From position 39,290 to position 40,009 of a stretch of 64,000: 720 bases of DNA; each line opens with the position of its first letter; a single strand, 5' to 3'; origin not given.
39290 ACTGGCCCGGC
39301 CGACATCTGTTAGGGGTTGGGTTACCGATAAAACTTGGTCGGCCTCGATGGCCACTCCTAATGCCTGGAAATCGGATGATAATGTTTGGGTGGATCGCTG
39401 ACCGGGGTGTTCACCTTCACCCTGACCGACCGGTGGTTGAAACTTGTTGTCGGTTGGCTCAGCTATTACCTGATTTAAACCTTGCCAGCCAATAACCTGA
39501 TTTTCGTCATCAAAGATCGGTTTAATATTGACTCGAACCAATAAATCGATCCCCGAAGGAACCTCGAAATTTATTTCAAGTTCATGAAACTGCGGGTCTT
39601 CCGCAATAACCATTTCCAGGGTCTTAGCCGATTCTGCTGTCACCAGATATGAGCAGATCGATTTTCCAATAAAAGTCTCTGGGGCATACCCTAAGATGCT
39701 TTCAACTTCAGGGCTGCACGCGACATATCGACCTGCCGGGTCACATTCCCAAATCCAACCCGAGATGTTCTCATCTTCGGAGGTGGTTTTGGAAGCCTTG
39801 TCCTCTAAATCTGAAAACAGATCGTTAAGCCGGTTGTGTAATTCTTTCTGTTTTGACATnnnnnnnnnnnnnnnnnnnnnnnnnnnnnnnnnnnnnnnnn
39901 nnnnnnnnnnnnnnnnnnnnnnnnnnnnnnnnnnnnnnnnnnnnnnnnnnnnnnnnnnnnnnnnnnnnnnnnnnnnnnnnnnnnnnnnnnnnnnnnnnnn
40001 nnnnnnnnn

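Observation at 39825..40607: Orphan ParA-type ATPase embedded between the sensor array and the giant kinase, translationally overlapped with the kinase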

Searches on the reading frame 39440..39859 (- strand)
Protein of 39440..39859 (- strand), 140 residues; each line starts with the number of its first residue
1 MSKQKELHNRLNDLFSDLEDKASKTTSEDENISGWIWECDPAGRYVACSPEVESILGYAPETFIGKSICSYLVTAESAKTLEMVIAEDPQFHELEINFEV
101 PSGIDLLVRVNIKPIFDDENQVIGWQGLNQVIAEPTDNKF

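Call 47: search_protein_representatives(protein=window:39440-39859:-)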
Query: 140 residues. Proteins with E-value up to 0.001 (for the whole library): 8231; up to 1e-10: 845; up to 1e-30: 5. The best 150 are listed.
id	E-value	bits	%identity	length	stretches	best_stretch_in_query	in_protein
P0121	8.1e-55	200.6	31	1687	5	31-129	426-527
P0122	3.0e-34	134.0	26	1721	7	16-134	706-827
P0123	3.7e-34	133.7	31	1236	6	29-132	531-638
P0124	3.0e-33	130.7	31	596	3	21-132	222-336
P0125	3.1e-33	130.7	29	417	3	18-130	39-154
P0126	2.0e-30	121.6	25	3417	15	35-133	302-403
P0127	4.9e-29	117.1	26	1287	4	30-130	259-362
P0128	4.7e-28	113.9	42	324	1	1-134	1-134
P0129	2.6e-27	111.5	28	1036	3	31-133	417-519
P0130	1.9e-26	108.7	27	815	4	18-132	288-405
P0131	5.3e-26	107.2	28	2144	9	29-130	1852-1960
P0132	5.8e-26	107.1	27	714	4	30-134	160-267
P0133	1.1e-25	106.3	26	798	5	31-135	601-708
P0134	1.1e-25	106.2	28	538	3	16-134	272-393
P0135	1.6e-25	105.7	28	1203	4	17-132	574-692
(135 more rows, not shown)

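Call 68: predict_structure(protein=window:39440-39859:-)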
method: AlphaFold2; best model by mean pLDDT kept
length: 140 residues; sequences in the alignment: 1
mean_pLDDT: 44.0   pTM: 0.33
mean pLDDT of the five models: 44.0, 43.4, 43.3, 42.0, 41.6
residues with pLDDT >= 90: 0; 70-90: 2; 50-70: 35; < 50: 103
segments of 3 or more residues with pLDDT < 50: 1-12, 14-91, 99-101, 128-132, 138-140
pLDDT, mean of each block of 10 residues (from residue 1): 42 43 33 35 39 35 43 40 41 51 54 62 50 49
secondary structure, 60 per line:
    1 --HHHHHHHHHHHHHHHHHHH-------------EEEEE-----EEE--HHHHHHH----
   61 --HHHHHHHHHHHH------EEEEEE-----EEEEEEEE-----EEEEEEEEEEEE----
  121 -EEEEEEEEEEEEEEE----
elements in order: H3-21 E35-39 E45-47 H50-56 H63-74 E81-86 E92-99 E105-116 E122-136

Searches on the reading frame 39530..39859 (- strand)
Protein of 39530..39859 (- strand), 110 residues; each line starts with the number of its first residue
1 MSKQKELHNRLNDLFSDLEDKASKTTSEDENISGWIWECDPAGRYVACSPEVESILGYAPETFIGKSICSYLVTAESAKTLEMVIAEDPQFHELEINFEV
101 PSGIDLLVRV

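Call 23: find_homologous_proteins(query=window:39530-39859:-, max_evalue=0.001)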
Query seq(110 aa): 3 candidates shared short words with the query, none scored E <= 0.001.
